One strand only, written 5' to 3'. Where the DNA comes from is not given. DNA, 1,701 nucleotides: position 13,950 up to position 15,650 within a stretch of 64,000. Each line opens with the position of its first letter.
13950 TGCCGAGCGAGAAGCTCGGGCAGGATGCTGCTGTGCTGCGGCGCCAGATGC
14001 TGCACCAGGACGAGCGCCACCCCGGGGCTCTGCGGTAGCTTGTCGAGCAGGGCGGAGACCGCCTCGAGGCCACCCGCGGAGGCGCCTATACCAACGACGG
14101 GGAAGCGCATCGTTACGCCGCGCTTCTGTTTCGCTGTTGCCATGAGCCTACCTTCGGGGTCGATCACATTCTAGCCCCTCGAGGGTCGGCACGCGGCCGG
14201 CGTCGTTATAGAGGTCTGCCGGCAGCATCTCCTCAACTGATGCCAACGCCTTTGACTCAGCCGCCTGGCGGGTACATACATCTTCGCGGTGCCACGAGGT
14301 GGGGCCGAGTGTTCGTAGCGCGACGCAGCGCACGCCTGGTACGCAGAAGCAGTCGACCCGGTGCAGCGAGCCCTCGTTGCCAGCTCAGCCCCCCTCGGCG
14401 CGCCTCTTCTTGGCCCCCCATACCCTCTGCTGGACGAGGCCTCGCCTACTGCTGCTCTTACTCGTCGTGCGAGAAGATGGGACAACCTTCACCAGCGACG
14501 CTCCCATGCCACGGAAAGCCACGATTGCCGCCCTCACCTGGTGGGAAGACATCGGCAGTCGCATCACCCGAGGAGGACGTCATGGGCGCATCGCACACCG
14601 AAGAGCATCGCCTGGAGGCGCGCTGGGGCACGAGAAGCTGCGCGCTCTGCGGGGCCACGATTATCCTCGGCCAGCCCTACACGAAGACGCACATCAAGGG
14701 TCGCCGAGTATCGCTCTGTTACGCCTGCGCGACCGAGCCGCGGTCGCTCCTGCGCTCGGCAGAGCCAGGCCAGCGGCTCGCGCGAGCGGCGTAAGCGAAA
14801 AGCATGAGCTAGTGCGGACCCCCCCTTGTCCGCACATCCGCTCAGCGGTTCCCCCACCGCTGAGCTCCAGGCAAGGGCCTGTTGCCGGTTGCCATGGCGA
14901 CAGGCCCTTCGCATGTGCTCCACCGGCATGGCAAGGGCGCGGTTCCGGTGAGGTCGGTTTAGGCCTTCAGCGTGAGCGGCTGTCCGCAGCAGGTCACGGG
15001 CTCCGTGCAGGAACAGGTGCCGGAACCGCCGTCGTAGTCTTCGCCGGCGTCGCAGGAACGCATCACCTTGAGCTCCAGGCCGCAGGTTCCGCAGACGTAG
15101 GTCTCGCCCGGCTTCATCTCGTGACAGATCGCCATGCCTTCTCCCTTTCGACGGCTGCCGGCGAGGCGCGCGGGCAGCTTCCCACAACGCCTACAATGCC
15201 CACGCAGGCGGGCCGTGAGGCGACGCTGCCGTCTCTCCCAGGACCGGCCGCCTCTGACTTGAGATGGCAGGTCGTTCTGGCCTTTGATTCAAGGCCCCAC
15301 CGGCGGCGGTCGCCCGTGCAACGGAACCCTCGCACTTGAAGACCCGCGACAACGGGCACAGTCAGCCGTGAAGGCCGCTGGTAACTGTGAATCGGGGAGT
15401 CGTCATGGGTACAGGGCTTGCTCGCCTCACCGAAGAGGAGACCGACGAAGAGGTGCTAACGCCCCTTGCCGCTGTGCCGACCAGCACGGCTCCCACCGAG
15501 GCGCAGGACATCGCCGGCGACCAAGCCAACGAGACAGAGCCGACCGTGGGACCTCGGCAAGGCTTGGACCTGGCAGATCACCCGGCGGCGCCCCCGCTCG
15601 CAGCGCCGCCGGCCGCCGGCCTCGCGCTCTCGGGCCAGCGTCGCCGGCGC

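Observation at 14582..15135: Convergent pair of tiny Cys-rich ORFs separated by a triple-hairpin terminator cluster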

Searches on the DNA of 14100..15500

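Call 76: search_rna_families(source=window, start=14100, end=15500, threshold=evalue, max_evalue=1)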
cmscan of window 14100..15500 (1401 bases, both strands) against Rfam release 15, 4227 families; matches with E-value up to 1: 0.
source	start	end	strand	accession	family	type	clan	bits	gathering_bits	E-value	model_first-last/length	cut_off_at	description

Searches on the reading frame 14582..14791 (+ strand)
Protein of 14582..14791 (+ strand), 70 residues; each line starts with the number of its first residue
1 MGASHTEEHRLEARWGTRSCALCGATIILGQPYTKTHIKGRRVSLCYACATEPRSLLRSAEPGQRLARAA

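Call 3: search_protein_families(library=pfam, proteins=[window:14582-14791:+], max_evalue=10)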
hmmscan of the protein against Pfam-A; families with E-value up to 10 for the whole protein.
seq(70 aa): 3 families
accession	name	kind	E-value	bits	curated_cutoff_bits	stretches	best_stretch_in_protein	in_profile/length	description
PF01258.23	zf-dskA_traR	-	0.1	13.1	24.9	1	7-23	14-30/36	Prokaryotic dksA/traR C4-type zinc finger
PF12760.12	Zn_ribbon_IS1595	-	0.11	13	25.4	1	11-51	11-45/46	Transposase zinc-ribbon domain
PF11494.13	Ta0938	-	0.17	12.7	27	1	19-59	3-40/92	Ta0938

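Call 4: search_protein_families(library=ncbifam, proteins=[window:14582-14791:+], max_evalue=10)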
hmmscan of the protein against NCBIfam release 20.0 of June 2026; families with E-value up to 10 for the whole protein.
seq(70 aa): 2 families
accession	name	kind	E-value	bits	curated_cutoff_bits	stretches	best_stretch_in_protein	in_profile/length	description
TIGR00270.2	TIGR00270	equivalog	0.042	13.7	110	1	19-51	1-31/159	multiprotein bridging factor aMBF1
TIGR00009.1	L28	equivalog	0.085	13.3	48.3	1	18-43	3-28/58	50S ribosomal protein L28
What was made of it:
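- No Pfam or NCBIfam hit reaches threshold (calls 3, 4).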

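Call 11: find_homologous_proteins(query=window:14582-14791:+, max_evalue=0.01)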
Query seq(70 aa) (70 aa): 1 proteins with E <= 0.01 among 2 candidates.
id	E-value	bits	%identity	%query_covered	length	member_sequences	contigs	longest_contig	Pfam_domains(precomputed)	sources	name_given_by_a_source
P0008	7.6e-40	151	100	100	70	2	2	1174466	-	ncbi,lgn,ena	-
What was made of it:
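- The 5.8-billion-protein search finds only identical copies (call 11).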

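Call 14: find_encoding_contigs(protein=P0008, flank=6000, max_places=4)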
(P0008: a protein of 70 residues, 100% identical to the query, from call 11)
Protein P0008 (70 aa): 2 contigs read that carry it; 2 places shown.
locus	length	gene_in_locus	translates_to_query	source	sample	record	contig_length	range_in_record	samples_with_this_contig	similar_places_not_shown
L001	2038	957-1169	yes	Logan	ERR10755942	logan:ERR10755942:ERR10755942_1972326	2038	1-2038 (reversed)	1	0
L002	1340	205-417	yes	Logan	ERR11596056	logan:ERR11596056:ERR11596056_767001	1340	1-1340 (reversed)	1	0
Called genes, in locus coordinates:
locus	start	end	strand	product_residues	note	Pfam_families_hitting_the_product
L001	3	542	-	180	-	?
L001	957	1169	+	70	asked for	-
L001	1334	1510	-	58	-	-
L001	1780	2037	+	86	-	?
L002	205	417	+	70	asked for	-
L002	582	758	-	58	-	-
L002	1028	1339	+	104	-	?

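Call 42: find_related_loci(query=A4, collection=metagenome_contigs, flank=3000)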
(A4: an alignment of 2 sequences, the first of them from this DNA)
Query A4 (70 aa) in metagenome_contigs; peptide patterns used: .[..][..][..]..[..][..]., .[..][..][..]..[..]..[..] (x = any residue, [..] = any of these).
491 stretches matched a pattern; 4 encode a relative of the query (tblastn E <= 1e-3); 4 distinct loci.
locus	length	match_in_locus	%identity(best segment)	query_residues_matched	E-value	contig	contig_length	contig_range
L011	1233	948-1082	43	5-49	1e-8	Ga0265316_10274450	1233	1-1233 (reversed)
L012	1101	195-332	35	11-56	4e-8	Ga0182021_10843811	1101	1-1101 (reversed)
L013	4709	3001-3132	36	6-49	6e-7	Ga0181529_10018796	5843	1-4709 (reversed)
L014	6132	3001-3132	36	6-49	6e-7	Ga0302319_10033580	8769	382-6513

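Call 50: list_cluster_members(proteins=[window:14582-14791:+, window:14962-15135:-, P0157, P0193, P0173])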
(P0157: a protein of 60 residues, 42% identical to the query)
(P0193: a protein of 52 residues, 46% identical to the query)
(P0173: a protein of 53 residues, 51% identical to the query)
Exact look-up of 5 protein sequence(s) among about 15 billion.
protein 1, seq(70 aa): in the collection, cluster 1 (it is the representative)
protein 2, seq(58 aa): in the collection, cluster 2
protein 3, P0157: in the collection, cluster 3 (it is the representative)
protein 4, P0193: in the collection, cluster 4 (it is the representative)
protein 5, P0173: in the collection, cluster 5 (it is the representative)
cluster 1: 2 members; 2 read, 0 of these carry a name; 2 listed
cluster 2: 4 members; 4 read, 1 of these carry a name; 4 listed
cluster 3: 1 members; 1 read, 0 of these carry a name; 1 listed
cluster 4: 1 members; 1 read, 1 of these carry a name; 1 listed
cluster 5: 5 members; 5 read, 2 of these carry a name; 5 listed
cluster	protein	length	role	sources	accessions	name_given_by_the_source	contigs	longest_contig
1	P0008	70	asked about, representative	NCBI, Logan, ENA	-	-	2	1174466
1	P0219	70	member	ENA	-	-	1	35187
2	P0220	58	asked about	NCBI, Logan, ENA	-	-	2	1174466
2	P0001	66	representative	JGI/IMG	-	hypothetical protein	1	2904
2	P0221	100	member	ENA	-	-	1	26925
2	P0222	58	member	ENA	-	-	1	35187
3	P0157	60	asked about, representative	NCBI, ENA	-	-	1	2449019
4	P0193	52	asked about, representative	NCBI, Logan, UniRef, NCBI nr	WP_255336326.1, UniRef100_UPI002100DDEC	hypothetical protein [Methanosarcina sp. KYL-1] | hypothetical protein n=1 Tax=Methanosarcina sp. KYL-1 TaxID=2602068 RepID=UPI002100DDEC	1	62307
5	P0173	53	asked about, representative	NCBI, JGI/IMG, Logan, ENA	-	predicted nucleic acid-binding Zn ribbon protein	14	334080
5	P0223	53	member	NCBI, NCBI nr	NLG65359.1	MAG: hypothetical protein GX537_07110 [Actinobacteria bacterium] | hypothetical protein [Actinomycetota bacterium]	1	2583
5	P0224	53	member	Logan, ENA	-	-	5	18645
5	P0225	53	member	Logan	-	-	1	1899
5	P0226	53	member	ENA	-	-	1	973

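Call 53: find_encoding_contigs(protein=P0219, flank=4000, max_places=3)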
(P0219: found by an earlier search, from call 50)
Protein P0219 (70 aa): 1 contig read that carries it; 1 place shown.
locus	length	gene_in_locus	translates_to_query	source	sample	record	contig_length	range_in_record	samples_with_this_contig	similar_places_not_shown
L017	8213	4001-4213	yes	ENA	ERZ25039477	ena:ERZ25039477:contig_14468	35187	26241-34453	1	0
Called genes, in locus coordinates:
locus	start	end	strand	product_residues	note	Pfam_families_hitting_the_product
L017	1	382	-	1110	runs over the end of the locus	PF13581:HATPase_c_2, PF08448:PAS_4, PF08448:PAS_4, PF01590:GAF, PF13185:GAF_2, PF01590:GAF, PF13185:GAF_2, PF13492:GAF_3, +6 more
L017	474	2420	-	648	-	PF01739:CheR, PF06009: (weak), PF08448:PAS_4 (weak), PF13596:PAS_10, PF01590:GAF, PF13185:GAF_2 (weak), PF13492:GAF_3 (weak)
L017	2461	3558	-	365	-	PF01339:CheB_methylest, PF03705:CheR_N, PF01739:CheR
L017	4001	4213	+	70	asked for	-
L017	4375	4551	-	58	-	-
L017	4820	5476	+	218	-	-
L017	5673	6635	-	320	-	-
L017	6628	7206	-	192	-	PF04542:Sigma70_r2, PF08281:Sigma70_r4_2, PF04545:Sigma70_r4 (weak)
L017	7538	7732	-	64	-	PF06348:DUF1059 (weak)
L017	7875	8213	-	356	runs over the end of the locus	?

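Call 79: predict_structure(alignment_id=A7)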
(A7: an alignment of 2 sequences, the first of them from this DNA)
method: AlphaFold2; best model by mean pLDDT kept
length: 70 residues; sequences in the alignment: 2
mean_pLDDT: 71.9   pTM: 0.53
mean pLDDT of the five models: 71.9, 71.1, 67.3, 56.8, 44.0
residues with pLDDT >= 90: 0; 70-90: 47; 50-70: 10; < 50: 13
segments of 3 or more residues with pLDDT < 50: 1-5, 7-13
pLDDT, mean of each block of 10 residues (from residue 1): 45 62 80 82 85 78 71
secondary structure, 60 per line:
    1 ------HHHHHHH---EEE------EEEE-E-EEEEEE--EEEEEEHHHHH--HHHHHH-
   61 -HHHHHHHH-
elements in order: H7-13 E17-19 E26-29 E33-38 E41-46 H47-51 H54-59 H62-69
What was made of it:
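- On L24e / TRASH treble-clef zinc finger (70-aa ORF): The model has pLDDT 72 and comes from 2 sequences (call 79).
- The near-single-sequence AF2 model reaches pLDDT about 80-85 over residues 21-50 (call 79).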

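Call 83: search_solved_structures(query=A6, max_evalue=10, show_alignments=3)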
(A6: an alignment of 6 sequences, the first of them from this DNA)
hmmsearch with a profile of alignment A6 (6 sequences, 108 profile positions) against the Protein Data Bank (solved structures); distinct sequences matched with E-value up to 10: 11.
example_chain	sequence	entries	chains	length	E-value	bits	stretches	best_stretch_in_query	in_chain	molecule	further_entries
1n0r_A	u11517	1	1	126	0.043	17.1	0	82-105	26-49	4 ankyrin repeats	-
6k0a_G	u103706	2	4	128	0.099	16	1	34-77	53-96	Ribonuclease P protein component 4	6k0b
3nit_A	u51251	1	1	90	0.11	15.8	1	43-85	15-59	E3 ubiquitin-protein ligase UBR1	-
7aih_BB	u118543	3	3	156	0.11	15.8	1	7-54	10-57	mL95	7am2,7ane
3nih_A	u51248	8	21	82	0.12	15.7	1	44-84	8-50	E3 ubiquitin-protein ligase UBR1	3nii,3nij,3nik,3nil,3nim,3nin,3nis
6kgi_B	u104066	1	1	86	0.12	15.7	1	44-84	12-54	E3 ubiquitin-protein ligase UBR1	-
8zg8_A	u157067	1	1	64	0.41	14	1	42-82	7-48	E3 ubiquitin-protein ligase PRT1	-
8zgb_A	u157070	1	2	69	0.46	13.8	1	42-82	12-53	W-degron,E3 ubiquitin-protein ligase PRT1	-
8zg9_A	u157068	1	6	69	0.49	13.7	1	42-82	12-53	Y-degron,E3 ubiquitin-protein ligase PRT1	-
8zga_A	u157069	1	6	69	0.49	13.7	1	42-82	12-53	F-degron,E3 ubiquitin-protein ligase PRT1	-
1n0q_A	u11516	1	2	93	0.87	12.9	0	82-105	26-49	3 ankyrin repeats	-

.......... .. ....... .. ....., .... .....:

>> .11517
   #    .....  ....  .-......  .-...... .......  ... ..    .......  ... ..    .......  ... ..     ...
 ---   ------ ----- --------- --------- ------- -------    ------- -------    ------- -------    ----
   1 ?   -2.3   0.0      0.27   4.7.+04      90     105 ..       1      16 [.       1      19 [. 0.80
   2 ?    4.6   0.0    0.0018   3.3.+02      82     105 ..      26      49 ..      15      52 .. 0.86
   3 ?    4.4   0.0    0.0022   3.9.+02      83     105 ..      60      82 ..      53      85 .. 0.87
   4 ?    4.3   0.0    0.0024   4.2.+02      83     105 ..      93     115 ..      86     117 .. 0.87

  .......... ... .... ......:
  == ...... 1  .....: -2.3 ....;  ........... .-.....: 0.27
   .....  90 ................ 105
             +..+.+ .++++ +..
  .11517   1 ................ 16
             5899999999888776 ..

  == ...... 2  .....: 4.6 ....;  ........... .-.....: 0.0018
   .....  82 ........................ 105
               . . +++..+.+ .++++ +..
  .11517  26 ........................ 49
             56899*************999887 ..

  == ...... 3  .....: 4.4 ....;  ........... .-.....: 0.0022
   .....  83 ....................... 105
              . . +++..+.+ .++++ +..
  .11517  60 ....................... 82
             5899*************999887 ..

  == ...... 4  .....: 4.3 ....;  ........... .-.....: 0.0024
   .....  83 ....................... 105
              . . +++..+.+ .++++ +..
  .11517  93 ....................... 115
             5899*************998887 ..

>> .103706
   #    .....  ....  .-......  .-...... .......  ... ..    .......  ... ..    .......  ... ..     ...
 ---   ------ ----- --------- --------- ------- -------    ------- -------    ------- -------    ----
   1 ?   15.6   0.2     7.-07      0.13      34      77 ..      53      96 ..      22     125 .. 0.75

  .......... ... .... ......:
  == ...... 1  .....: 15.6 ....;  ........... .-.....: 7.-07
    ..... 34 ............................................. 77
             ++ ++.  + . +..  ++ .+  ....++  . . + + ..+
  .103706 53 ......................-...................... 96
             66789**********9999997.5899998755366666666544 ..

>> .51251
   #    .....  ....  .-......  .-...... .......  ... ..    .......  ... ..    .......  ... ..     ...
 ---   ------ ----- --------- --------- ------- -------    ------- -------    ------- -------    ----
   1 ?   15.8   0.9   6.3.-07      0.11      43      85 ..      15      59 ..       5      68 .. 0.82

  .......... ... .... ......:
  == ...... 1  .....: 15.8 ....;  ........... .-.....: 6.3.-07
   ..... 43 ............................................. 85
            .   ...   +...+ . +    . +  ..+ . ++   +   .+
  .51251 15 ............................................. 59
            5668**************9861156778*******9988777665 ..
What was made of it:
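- On L24e / TRASH treble-clef zinc finger (70-aa ORF): The profile search against PDB has a best E of 0.04, to unrelated proteins (call 83).
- Closest known: Ribosomal protein L24e and TRASH-type treble-clef zinc fingers. Different: No sequence-level hit to any Pfam, NCBIfam or PDB family is found (calls 3, 4, 83).
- Tried and rejected: There were no meaningful hits (call 83).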
